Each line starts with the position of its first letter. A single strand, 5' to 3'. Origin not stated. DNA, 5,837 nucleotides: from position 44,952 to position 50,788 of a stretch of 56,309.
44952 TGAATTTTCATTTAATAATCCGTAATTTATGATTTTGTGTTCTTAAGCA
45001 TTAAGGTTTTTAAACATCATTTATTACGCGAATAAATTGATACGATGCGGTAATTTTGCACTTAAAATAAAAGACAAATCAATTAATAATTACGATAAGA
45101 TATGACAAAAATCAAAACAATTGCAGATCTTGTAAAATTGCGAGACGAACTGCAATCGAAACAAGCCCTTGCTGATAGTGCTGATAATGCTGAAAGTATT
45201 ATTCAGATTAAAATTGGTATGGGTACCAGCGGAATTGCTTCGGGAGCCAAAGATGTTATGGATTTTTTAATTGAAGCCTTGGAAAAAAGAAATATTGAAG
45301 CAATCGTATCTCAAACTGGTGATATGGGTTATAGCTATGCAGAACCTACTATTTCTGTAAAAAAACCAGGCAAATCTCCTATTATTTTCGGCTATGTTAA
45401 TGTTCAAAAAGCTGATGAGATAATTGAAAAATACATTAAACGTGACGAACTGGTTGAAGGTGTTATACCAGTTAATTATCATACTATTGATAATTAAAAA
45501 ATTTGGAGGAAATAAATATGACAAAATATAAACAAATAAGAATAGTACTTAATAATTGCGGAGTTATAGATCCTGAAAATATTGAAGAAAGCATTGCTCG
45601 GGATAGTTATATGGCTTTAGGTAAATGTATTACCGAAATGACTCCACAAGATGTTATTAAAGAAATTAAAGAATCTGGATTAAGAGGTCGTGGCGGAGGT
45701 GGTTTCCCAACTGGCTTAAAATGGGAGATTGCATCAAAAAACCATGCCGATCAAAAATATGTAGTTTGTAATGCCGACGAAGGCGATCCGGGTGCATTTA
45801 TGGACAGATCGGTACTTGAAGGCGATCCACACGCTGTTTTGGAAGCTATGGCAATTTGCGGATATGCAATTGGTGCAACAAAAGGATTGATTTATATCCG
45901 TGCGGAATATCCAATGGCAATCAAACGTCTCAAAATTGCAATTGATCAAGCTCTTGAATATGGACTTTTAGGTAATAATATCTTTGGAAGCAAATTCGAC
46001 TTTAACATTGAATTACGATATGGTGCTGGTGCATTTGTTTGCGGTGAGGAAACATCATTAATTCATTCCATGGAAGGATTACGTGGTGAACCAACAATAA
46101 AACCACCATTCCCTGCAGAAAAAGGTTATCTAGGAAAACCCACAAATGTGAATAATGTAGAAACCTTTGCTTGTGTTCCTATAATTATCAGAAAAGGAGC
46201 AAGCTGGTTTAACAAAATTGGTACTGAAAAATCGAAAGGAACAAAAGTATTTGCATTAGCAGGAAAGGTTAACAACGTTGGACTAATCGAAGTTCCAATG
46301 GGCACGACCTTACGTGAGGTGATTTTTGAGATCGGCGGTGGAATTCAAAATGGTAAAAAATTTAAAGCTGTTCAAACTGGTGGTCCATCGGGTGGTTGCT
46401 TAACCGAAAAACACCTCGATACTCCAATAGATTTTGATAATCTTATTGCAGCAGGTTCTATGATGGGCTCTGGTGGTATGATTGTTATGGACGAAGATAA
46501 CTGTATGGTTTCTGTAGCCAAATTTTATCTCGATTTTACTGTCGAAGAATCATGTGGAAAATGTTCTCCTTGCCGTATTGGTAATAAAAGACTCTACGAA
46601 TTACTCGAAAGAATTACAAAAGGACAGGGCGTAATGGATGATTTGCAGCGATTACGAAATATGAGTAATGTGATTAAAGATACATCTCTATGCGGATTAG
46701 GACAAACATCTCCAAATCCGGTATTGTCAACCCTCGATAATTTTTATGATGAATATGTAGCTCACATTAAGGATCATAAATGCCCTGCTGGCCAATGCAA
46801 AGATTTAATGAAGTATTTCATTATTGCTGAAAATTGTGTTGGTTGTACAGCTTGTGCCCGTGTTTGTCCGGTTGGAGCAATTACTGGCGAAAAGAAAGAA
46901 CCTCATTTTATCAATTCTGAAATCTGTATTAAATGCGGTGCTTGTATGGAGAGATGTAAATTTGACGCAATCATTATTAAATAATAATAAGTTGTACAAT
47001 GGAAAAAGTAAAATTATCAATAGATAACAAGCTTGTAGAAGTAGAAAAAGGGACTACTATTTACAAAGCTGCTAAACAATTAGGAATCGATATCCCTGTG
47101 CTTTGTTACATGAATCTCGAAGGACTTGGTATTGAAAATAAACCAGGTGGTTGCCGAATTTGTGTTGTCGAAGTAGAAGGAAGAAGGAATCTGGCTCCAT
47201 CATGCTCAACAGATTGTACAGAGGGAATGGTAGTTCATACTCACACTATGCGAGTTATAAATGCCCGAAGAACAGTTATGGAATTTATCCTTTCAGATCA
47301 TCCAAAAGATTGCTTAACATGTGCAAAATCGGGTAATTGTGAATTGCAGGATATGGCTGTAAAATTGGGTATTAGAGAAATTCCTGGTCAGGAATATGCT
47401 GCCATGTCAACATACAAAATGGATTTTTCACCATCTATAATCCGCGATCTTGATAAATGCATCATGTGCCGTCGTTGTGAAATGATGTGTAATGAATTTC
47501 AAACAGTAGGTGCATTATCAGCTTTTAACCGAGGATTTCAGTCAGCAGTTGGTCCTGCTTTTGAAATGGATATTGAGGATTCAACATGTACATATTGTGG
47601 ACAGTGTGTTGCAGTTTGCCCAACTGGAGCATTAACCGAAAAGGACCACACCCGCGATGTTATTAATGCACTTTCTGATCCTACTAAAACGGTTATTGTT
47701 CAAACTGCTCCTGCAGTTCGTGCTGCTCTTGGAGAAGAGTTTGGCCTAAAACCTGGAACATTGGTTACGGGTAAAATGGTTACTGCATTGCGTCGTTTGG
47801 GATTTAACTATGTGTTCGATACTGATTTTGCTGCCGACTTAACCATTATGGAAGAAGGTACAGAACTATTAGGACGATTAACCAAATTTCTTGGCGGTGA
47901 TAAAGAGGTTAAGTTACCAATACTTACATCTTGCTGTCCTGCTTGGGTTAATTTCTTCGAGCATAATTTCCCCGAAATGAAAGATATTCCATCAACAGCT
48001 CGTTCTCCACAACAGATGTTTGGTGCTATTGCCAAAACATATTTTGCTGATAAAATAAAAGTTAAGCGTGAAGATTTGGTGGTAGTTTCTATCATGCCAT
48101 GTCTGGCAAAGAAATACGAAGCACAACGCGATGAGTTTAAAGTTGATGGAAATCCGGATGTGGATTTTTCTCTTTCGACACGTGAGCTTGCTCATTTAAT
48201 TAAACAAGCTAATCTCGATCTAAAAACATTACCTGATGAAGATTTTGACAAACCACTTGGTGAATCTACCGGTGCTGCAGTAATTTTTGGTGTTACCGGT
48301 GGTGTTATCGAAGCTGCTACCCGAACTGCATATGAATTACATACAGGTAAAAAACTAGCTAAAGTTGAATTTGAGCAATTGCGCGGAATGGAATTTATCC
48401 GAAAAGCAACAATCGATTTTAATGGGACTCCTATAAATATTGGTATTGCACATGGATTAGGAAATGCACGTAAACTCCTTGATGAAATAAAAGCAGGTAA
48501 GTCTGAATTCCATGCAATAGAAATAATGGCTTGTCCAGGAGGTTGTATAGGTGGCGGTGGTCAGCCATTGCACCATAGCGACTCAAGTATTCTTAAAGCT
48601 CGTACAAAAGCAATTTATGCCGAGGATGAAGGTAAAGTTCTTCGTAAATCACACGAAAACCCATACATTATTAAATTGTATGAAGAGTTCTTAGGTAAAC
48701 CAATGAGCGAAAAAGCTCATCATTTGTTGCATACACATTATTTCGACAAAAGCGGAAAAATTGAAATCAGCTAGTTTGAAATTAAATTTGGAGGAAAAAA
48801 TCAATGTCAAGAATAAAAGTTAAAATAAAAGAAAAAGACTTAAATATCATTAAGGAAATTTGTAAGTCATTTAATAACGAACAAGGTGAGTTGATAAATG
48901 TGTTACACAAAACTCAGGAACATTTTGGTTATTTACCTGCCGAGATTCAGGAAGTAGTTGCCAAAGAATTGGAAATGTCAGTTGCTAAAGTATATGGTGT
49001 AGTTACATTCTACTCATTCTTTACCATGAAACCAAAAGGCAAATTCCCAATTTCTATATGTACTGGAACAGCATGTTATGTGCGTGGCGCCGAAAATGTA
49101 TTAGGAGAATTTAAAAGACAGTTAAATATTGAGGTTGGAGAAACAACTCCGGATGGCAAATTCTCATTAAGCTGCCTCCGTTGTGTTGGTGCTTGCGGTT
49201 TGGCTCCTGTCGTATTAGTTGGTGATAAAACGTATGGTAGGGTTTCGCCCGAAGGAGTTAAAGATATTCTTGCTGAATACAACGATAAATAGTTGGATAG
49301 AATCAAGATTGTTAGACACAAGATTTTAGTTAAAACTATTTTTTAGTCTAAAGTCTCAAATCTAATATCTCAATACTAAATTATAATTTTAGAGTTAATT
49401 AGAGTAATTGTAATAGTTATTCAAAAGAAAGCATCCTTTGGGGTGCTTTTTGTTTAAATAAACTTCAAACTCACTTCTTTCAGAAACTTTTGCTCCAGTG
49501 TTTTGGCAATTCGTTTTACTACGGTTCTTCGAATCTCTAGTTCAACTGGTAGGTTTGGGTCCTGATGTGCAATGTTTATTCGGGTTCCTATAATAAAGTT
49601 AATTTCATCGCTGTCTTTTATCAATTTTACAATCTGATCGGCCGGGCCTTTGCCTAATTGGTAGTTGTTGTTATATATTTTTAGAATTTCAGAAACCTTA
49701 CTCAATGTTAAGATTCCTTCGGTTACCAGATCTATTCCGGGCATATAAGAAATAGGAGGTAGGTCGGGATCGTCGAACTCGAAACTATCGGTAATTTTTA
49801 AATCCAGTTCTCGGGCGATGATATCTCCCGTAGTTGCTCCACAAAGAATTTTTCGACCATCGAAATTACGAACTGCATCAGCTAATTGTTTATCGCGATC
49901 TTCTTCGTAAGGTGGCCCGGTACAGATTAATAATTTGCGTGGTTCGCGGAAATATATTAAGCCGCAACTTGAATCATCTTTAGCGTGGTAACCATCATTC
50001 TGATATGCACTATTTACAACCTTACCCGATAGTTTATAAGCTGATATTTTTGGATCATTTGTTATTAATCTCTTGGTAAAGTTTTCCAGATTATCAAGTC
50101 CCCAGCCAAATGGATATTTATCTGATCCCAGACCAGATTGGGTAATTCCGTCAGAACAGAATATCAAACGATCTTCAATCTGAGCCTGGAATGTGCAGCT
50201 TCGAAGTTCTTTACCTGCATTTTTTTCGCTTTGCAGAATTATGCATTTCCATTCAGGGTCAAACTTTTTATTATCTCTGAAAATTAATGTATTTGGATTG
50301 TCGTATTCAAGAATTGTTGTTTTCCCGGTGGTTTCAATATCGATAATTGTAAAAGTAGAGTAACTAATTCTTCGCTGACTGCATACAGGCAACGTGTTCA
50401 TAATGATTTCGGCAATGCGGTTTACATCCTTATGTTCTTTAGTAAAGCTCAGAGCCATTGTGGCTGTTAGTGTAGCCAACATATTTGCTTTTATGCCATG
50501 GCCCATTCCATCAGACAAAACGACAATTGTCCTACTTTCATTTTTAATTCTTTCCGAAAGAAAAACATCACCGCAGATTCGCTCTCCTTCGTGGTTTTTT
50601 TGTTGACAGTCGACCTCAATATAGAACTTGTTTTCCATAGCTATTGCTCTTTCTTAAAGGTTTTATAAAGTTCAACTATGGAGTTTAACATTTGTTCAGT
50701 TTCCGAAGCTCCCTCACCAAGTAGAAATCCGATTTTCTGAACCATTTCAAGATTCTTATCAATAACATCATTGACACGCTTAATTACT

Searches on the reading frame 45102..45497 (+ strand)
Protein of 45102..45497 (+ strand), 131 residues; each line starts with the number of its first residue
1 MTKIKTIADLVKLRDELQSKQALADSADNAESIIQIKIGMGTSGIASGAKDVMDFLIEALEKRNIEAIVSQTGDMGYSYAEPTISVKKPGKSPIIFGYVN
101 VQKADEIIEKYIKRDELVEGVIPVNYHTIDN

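Call 7: search_protein_families(library=pfam, proteins=[window:45102-45497:+])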
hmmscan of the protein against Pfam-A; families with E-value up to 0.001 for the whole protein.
window:45102-45497:+ (131 aa): 0 families

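Call 9: search_protein_families(library=pfam, proteins=[window:45102-45497:+], max_evalue=0.1)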
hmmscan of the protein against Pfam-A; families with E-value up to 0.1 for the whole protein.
window:45102-45497:+ (131 aa): 3 families
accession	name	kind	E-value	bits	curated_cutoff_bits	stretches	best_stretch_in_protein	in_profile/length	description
PF18903.5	DUF5659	-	0.049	13.9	23.6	1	85-116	24-55/75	Domain of unknown function (DUF5659)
PF06345.17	Drf_DAD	-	0.066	13.7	27.3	0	52-60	2-10/15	DRF Autoregulatory Domain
PF14056.11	DUF4250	-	0.078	13.4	27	0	12-35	15-38/55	Domain of unknown function (DUF4250)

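Call 16: find_encoding_contigs(protein=window:45102-45497:+, flank=3000, max_places=10)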
Protein window:45102-45497:+ (131 aa): 6 contigs read that carry it; 5 places shown.
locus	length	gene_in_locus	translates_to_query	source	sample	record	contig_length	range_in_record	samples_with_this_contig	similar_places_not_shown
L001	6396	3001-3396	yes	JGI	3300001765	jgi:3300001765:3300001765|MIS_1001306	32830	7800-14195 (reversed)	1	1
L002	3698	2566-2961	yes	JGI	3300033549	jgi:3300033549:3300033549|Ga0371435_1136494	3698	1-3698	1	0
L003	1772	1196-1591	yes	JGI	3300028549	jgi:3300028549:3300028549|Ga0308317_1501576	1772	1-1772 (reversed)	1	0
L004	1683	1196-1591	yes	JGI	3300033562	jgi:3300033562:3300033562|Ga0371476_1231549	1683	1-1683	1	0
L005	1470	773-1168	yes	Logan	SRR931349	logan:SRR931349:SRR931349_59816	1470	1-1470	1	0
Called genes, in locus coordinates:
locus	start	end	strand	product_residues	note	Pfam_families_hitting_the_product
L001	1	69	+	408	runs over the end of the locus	-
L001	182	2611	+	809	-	PF05140:ResB, PF01578:Cytochrom_C_asm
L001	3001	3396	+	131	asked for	-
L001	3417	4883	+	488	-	PF01512:Complex1_51K, PF10531:SLBB (weak), PF10589:NADH_4Fe-4S, PF00037:Fer4 (weak), PF12838:Fer4_7, PF13187:Fer4_9 (weak), PF13237:Fer4_10, PF00037:Fer4 (weak), +2 more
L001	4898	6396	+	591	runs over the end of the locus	PF00111:Fer2 (weak), PF13510:Fer2_4, PF10588:NADH-G_4Fe-4S_3, PF14697:Fer4_21 (weak), PF22117:Fer4_Nqo3, PF12838:Fer4_7, PF02906:Fe_hyd_lg_C, PF02256:Fe_hyd_SSU, +3 more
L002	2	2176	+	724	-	?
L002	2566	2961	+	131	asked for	-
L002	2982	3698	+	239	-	?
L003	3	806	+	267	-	?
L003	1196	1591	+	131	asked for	-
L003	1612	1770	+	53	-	?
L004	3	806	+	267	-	?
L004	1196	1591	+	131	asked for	-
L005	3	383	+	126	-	?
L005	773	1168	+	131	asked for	-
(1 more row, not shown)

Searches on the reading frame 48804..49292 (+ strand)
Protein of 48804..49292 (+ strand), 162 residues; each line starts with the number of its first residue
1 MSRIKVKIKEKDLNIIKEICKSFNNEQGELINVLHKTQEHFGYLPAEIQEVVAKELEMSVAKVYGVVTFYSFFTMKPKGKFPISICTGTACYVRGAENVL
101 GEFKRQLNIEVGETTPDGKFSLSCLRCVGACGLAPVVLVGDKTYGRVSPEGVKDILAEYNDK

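Call 7: search_protein_families(library=pfam, proteins=[window:48804-49292:+])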
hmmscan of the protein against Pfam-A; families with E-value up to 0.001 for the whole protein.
window:48804-49292:+ (162 aa): 1 family
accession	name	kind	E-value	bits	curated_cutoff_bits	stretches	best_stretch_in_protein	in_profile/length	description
PF01257.25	2Fe-2S_thioredx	-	1.6e-52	177.7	24.8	1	16-159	1-144/145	Thioredoxin-like [2Fe-2S] ferredoxin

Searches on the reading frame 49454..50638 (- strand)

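Call 7: search_protein_families(library=pfam, proteins=[window:49454-50638:-])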
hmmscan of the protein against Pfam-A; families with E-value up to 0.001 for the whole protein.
window:49454-50638:- (394 aa): 1 family
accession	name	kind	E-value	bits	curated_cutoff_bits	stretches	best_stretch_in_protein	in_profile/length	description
PF07228.17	SpoIIE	-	3.6e-13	50.3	25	1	34-224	2-185/192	Stage II sporulation protein E (SpoIIE)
